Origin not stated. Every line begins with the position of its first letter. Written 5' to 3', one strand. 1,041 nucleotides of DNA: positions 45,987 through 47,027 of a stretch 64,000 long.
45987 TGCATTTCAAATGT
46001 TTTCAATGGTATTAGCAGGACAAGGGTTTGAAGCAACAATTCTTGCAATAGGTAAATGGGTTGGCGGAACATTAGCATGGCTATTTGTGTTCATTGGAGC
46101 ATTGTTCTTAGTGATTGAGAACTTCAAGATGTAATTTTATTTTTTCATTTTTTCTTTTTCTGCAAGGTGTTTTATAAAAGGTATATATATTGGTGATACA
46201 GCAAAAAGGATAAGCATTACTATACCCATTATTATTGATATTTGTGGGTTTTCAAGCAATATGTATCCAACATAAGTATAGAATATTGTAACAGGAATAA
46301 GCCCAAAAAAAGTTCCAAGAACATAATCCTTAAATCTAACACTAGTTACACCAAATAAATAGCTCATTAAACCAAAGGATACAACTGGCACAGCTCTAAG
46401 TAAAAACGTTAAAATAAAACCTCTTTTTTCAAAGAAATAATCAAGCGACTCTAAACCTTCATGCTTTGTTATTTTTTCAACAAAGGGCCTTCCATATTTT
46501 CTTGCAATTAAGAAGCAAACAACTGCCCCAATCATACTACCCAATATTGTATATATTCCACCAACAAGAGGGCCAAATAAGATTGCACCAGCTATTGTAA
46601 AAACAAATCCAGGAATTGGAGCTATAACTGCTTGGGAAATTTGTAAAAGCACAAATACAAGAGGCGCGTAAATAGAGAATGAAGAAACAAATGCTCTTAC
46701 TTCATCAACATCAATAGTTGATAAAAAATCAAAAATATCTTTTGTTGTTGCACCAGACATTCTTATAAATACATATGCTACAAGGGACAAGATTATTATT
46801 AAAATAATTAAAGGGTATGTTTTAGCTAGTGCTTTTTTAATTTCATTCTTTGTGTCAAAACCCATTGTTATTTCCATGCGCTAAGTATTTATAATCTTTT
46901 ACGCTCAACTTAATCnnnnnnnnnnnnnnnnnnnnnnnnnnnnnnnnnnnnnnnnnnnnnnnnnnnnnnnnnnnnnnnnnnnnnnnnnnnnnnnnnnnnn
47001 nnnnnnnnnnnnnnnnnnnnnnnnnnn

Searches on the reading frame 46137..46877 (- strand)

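Call 87: search_protein_families(library=pfam, proteins=[window:46137-46877:-], max_evalue=0.00001)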
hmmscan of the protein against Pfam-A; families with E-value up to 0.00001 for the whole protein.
window:46137-46877:- (246 aa): 1 family
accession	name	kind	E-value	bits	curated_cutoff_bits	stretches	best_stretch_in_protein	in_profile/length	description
PF09335.16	VTT_dom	-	4e-29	102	33.9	1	88-205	1-122/123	VTT domain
